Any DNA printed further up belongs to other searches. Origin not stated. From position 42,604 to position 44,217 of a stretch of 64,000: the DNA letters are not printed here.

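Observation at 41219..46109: Orphan gene island splitting the sigE-sigG sporulation sigma locus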

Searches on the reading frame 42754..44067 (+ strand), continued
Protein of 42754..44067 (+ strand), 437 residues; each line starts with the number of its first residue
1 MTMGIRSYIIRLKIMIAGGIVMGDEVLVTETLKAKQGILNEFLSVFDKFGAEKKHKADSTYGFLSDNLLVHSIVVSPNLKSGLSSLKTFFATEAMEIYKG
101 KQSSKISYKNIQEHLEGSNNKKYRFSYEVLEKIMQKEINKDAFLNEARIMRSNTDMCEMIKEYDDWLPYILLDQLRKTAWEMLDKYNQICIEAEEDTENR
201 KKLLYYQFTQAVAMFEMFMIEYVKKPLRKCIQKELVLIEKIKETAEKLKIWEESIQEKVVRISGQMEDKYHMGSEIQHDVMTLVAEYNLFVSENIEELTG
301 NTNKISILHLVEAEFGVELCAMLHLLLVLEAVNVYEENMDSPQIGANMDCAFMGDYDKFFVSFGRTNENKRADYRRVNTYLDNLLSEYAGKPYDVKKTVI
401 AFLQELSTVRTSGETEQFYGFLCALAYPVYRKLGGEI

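Call 81: find_encoding_contigs(protein=P0046, flank=10000, max_places=3)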
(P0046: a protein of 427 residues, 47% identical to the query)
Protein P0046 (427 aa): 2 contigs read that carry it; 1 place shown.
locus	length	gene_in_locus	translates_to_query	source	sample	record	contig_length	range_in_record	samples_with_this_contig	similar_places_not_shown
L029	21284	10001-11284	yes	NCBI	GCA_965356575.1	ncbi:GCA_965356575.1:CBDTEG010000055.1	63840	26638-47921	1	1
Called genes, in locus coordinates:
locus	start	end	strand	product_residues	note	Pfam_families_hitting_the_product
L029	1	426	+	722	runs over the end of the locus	PF23310:TPR_27 (faint), PF13432:TPR_16 (weak), PF08238:Sel1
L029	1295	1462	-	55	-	PF13560:HTH_31, PF01381:HTH_3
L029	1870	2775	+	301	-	PF00165:HTH_AraC (faint), PF12833:HTH_18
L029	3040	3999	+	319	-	PF00583:Acetyltransf_1 (faint), PF13508:Acetyltransf_7 (faint)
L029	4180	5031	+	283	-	PF01381:HTH_3, PF12844:HTH_19, PF13443:HTH_26, PF13560:HTH_31 (weak)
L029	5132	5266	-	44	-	-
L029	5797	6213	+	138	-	-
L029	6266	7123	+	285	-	PF00140:Sigma70_r1_2 (weak), PF04542:Sigma70_r2, PF04539:Sigma70_r3, PF04545:Sigma70_r4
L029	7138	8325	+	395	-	-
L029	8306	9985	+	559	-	PF00004:AAA, PF17866:AAA_lid_6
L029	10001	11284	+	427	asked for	PF09967:DUF2201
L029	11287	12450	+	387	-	PF00004:AAA, PF07728:AAA_5 (weak)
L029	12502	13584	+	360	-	-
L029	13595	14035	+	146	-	PF25753:SF0329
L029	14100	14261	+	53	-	-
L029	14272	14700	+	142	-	-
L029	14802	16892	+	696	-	-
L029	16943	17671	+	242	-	-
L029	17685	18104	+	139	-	-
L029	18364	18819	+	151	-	-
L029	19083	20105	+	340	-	-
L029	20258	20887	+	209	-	PF04961:FTCD_C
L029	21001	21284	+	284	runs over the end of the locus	PF00763:THF_DHG_CYH, PF02882:THF_DHG_CYH_C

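Call 85: search_protein_families(library=ncbifam, max_evalue=0.001, proteins=[L029:6266-7123:+, L026:13728-14816:+, L027:14883-15485:+, L027:15652-16845:+, L027:18681-18977:+, L029:13595-14035:+, L029:14802-16892:+, L029:16943-17671:+, L029:19083-20105:+, L027:18124-18675:+])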
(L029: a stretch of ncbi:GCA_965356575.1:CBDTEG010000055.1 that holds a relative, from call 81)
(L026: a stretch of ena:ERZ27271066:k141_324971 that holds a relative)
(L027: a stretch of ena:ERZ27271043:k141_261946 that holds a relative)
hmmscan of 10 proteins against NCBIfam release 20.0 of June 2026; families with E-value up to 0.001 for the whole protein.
L029:6266-7123:+ (285 aa): 43 families (the best 25 are shown)
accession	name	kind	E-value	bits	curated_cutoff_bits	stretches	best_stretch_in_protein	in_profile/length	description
TIGR02997.1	Sig70-cyanoRpoD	subfamily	7.8e-62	209.2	384.5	1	38-271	74-298/298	RNA polymerase sigma factor, RpoD/SigA family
NF004208.0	PRK05658.1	equivalog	5.2e-60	204.1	555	1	4-283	358-628/631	RNA polymerase sigma factor RpoD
TIGR02393.1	RpoD_Cterm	equivalog_domain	2.1e-59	201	354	1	39-284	1-237/238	RNA polymerase sigma factor RpoD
NF006666.0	PRK09210.1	equivalog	2.4e-59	201.5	572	1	7-283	104-368/370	RNA polymerase sigma factor RpoD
NF005920.0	PRK07921.1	subfamily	1.4e-54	185.3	464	1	18-284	74-327/328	RNA polymerase sigma factor SigB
NF041931.2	MzaA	equivalog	3.2e-54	184.9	800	1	17-274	454-705/726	MZA anti-phage system associated sigma-70 family RNA polymerase sigma factor MzaA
NF005785.0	PRK07598.1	equivalog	7.4e-54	183.1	554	1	37-283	174-410/415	RNA polymerase sigma factor SigC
NF005642.0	PRK07405.1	subfamily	5.3e-52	177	524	1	23-273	71-308/318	RNA polymerase sigma factor SigD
NF005643.0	PRK07406.1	equivalog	1.8e-51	175.4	500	1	39-273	161-386/397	RNA polymerase sigma factor RpoD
TIGR02394.1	rpoS_proteo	equivalog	5.2e-51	173.8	378.7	1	6-274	17-274/285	RNA polymerase sigma factor RpoS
NF004207.0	PRK05657.1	equivalog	9.9e-50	169.7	394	1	6-273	60-316/329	RNA polymerase sigma factor RpoS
NF004615.0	PRK05949.1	subfamily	1.6e-49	168.6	530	1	22-272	79-316/327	RNA polymerase sigma factor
NF004562.0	PRK05901.1-4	equivalog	9.4e-46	156.4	779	1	35-280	313-549/571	RNA polymerase sigma factor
NF004560.0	PRK05901.1-1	equivalog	3e-45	155.3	711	1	29-273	272-505/516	RNA polymerase sigma factor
NF004561.0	PRK05901.1-3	equivalog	8.4e-45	153.9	582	1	39-273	300-526/537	RNA polymerase sigma factor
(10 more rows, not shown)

L026:13728-14816:+ (362 aa): 0 families

L027:14883-15485:+ (200 aa): 0 families

L027:15652-16845:+ (397 aa): 1 family
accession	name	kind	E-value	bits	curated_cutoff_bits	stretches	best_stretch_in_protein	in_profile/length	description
NF001204.0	PRK00166.1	equivalog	1.9e-07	30.7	176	1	2-73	3-69/276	symmetrical bis(5'-nucleosyl)-tetraphosphatase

L027:18681-18977:+ (98 aa): 0 families

L029:13595-14035:+ (146 aa): 1 family
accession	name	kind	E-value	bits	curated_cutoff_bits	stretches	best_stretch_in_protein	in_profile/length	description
NF049912.1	SF0329_fam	subfamily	2.4e-23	83.2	60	2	76-141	97-160/161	SF0329 family protein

L029:14802-16892:+ (696 aa): 0 families

L029:16943-17671:+ (242 aa): 0 families

L029:19083-20105:+ (340 aa): 1 family
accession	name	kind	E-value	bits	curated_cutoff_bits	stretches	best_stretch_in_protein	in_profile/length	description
TIGR01784.1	T_den_put_tspse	subfamily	1.9e-06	27.9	52.1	1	44-302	32-254/273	Rpn family recombination-promoting nuclease/putative transposase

L027:18124-18675:+ (183 aa): 2 families
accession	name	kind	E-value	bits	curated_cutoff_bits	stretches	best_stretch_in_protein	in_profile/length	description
TIGR04123.1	P_estr_lig_assc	hypoth_equivalog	1.1e-05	25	150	1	5-134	26-151/207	ligase-associated DNA damage response endonuclease PdeM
NF001204.0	PRK00166.1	equivalog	0.00025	20.5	176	1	43-98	28-85/276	symmetrical bis(5'-nucleosyl)-tetraphosphatase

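Call 86: search_protein_families(library=pfam, max_evalue=0.001, proteins=[L029:6266-7123:+, L026:13728-14816:+, L027:14883-15485:+, L027:15652-16845:+, L027:18681-18977:+, L029:13595-14035:+, L029:14802-16892:+, L029:16943-17671:+, L029:19083-20105:+, L029:5797-6213:+])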
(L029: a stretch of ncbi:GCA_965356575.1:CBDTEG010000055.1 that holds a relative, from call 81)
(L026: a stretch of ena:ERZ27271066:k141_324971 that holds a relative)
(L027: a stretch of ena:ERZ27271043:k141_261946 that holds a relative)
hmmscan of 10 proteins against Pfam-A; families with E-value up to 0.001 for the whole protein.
L029:6266-7123:+ (285 aa): 4 families
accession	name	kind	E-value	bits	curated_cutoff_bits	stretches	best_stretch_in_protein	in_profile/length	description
PF04545.22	Sigma70_r4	-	1.1e-15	57.3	24.1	1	217-271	1-49/50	Sigma-70, region 4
PF04542.20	Sigma70_r2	-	1.3e-12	47.7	24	1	43-105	1-63/71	Sigma-70 region 2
PF04539.22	Sigma70_r3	-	6.2e-11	42.7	25.3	1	123-192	2-69/78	Sigma-70 region 3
PF00140.25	Sigma70_r1_2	-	6.2e-07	29.7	22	1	6-34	5-33/34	Sigma-70 factor, region 1.2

L026:13728-14816:+ (362 aa): 0 families

L027:14883-15485:+ (200 aa): 0 families

L027:15652-16845:+ (397 aa): 0 families

L027:18681-18977:+ (98 aa): 0 families

L029:13595-14035:+ (146 aa): 1 family
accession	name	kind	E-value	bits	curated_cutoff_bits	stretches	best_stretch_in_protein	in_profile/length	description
PF25753.1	SF0329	-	7.3e-21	75.4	27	2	77-133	101-153/165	SF0329 protein family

L029:14802-16892:+ (696 aa): 0 families

L029:16943-17671:+ (242 aa): 0 families

L029:19083-20105:+ (340 aa): 0 families

L029:5797-6213:+ (138 aa): 0 families

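Call 95: fold_search(model_id=the predicted structure, library=pdb)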
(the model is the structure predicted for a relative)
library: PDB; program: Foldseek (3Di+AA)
matches with E <= 10: 287; with E <= 0.001: 0
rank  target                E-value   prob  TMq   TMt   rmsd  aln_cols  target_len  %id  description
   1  8i4v_A                2.8e-01  0.63  0.23  0.32  38.6       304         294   14  Cryo-EM structure of 5-subunit Smc5/6 arm region (released 2024-06-26)
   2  6r1j_D                3.1e-01  0.72  0.23  0.36  14.6       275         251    9  Structure of the soluble AhlC triple head mutant of the tripartite alpha-pore forming toxin, AHL, from Aeromonas hydro (released 2019-07-10)
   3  7p54_A                4.1e-01  0.09  0.12  0.13  33.0       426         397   10  Cryo-EM structure of human TTYH2 in GDN (released 2021-08-11)
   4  7p5m_A                4.5e-01  0.06  0.11  0.12  34.7       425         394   11  Cryo-EM structure of human TTYH2 in lipid nanodiscs (released 2021-08-11)
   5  6h2e_Q                5.9e-01  0.33  0.19  0.30  19.2       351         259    9  Structure of the soluble AhlC of the tripartite alpha-pore forming toxin, AHL, from Aeromonas hydrophila. (released 2019-07-10)
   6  8chb_A                5.9e-01  0.11  0.12  0.10  26.7       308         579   14  Inward-facing conformation of the ABC transporter BmrA C436S/A582C cross-linked mutant (released 2023-12-20)
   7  8i21_B                6.8e-01  0.33  0.21  0.30  30.9       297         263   10  Cryo-EM structure of 6-subunit Smc5/6 arm region (released 2024-06-26)
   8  7pqh_J                6.8e-01  0.07  0.13  0.06  30.3       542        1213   12  Cryo-EM structure of Saccharomyces cerevisiae TOROID (TORC1 Organized in Inhibited Domains). (released 2023-01-18)
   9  8wjo_B                7.1e-01  0.12  0.13  0.19  37.4       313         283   12  Cryo-EM structure of 8-subunit Smc5/6 arm region (released 2024-06-26)
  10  9n79_ST               7.4e-01  0.04  0.09  0.07  37.6       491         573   11  SSU processome maturation and disassembly, State M (released 2025-11-05)
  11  7a0g_HHH              8.1e-01  0.11  0.15  0.19  21.9       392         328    9  Structure of the SmhB pore of the tripartite alpha-pore forming toxin, Smh, from Serratia marcescens. (released 2021-03-31)
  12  8glv_Em               8.5e-01  0.23  0.21  0.18  26.0       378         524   13  96-nm repeat unit of doublet microtubules from Chlamydomonas reinhardtii flagella (released 2023-05-31)
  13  3rh3_A                8.5e-01  0.11  0.12  0.18  26.8       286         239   14  Crystal structure of an Uncharacterized DUF3829-like protein (BT_1908) from BACTEROIDES THETAIOTAOMICRON VPI-5482 at 2 (released 2011-05-04)
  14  9qxu_B                9.3e-01  0.08  0.12  0.08  41.1       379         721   12  JetABC DNA loaded state monomer (open) (released 2025-10-01)
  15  7rtt_A                9.3e-01  0.04  0.10  0.11  35.5       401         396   10  Cryo-EM structure of a TTYH2 cis-dimer (released 2021-08-25)
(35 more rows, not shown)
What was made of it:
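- Tried and rejected: I rejected these as uninformative (call 95).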

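Call 105: search_dna_similar(query=L001:7776-9050:+, collection=plasmids, mode=protein, max_evalue=1e-8, max_rows=12)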
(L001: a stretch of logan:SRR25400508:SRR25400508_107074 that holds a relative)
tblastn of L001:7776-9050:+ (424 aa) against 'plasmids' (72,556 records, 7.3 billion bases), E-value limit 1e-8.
Records with a match: 20; places in all: 20; records where one place covers at least 80% of the query: 0.
Best place of each record, by identity: <60% 20.
By first word of the organism name: Burkholderia 13; Paraburkholderia 6; Simplicispira 1.
By predicted mobility (MOB-suite, as given by PLSDB): conjugative 15; non-mobilizable 5.
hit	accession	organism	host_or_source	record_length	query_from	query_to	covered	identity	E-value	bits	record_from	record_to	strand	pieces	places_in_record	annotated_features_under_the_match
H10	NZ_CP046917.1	Paraburkholderia acidisoli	cell culture,forest soil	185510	267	408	33%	34.5%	6e-12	76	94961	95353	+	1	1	VWA-like domain-containing protein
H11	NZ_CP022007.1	Burkholderia gladioli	cell culture,gladiolus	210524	241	398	37%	30.4%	4e-9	66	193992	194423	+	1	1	VWA-like domain-containing protein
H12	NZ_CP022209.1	Burkholderia gladioli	Environment,environmental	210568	241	398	37%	30.4%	4e-9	66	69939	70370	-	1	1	VWA-like domain-containing protein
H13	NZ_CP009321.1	Burkholderia gladioli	Plant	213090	241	398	37%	30.4%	4e-9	66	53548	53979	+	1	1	VWA-like domain-containing protein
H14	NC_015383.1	Burkholderia gladioli BSR3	-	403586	241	398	37%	30.4%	6e-9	66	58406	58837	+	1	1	VWA-like domain-containing protein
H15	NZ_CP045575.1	Burkholderia gladioli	Oryza sativa,Cell culture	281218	241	398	37%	30.4%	6e-9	66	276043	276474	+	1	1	VWA-like domain-containing protein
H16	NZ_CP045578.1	Burkholderia gladioli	Oryza sativa,Cell culture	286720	241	398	37%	30.4%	6e-9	66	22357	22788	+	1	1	VWA-like domain-containing protein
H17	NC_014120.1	Paraburkholderia atlantica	-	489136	267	398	31%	35.6%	7e-11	72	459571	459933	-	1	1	VWA-like domain-containing protein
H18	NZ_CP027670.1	Simplicispira suum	cell culture,Dust collector of pigpen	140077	267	406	33%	32.9%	2e-10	71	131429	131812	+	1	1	VWA-like domain-containing protein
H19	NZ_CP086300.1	Burkholderia ambifaria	cell culture,agricultural soil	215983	267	398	31%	34.1%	2e-9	68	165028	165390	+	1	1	VWA-like domain-containing protein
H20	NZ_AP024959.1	Paraburkholderia terrae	-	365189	267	408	33%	31.7%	8e-11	72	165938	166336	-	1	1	VWA-like domain-containing protein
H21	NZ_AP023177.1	Paraburkholderia largidicola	Physopelta gutta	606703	267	408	33%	31.7%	1e-10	72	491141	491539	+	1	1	VWA-like domain-containing protein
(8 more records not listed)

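Call 106: search_dna_similar(query=L001:7776-9050:+, collection=phages, mode=protein, max_evalue=1e-8, max_rows=12)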
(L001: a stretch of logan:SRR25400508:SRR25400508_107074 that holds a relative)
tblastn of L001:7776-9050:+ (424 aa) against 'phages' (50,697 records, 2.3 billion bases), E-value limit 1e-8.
Records with a match: 9; places in all: 9; records where one place covers at least 80% of the query: 5.
Best place of each record, by identity: <60% 9.
By first word of the organism name: Bacteriophage 8; Thermus 1.
By host as written in the record: - 8; Thermus thermophilus HB27 1.
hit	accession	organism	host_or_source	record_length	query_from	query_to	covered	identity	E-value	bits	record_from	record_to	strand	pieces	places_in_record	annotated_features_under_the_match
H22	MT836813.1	Bacteriophage sp.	human fecal samples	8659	24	408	91%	29.0%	8e-37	149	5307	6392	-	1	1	record has no annotation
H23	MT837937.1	Bacteriophage sp.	human fecal samples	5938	24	420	94%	27.4%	2e-30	129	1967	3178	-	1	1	record has no annotation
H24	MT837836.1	Bacteriophage sp.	human fecal samples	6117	45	424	90%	27.1%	2e-30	130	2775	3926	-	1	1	record has no annotation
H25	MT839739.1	Bacteriophage sp.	human fecal samples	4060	45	423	89%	27.0%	5e-32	134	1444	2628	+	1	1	record has no annotation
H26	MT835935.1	Bacteriophage sp.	human fecal samples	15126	68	419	83%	26.5%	6e-26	116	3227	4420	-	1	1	record has no annotation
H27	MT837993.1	Bacteriophage sp.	human fecal samples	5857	224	424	47%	33.3%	1e-25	115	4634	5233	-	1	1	record has no annotation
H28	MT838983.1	Bacteriophage sp.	human fecal samples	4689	244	424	43%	33.2%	1e-24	112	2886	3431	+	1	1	record has no annotation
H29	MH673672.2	Thermus phage phiFa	Thermus thermophilus HB27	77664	278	408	31%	36.6%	2e-11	72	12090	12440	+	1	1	hypothetical protein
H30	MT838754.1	Bacteriophage sp.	human fecal samples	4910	344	420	18%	38.0%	2e-9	66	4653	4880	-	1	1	record has no annotation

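Call 112: search_solved_structures(query=A1, max_evalue=10)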
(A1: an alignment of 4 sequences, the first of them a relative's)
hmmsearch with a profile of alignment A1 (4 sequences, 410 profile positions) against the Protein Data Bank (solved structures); distinct sequences matched with E-value up to 10: 9.
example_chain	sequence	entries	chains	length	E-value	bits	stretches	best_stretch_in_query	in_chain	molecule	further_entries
6otn_A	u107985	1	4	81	0.039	16.1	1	203-269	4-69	Tropomyosin alpha-3 chain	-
7upq_B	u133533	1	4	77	0.23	13.6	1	207-269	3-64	DHT03 protein B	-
7upo_B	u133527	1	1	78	0.25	13.4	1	207-272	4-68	DHT03 protein B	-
5z73_A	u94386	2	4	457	0.67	12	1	111-185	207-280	Alr0819 protein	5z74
2lch_A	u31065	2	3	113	1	11.4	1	193-275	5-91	Protein OR38 | computationally designed four-helix bundle protein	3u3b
7f2r_A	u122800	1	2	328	2.7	10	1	111-148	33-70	Malonyl-CoA-[acyl-carrier-protein] transacylase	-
5czc_A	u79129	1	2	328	2.7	10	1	111-148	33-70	Malonyl-CoA-[acyl-carrier-protein] transacylase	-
8h6s_A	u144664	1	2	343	2.9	9.9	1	111-148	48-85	Malonyl-CoA-[acyl-carrier-protein] transacylase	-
5czd_A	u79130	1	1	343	2.9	9.9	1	111-148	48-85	Malonyl-CoA-[acyl-carrier-protein] transacylase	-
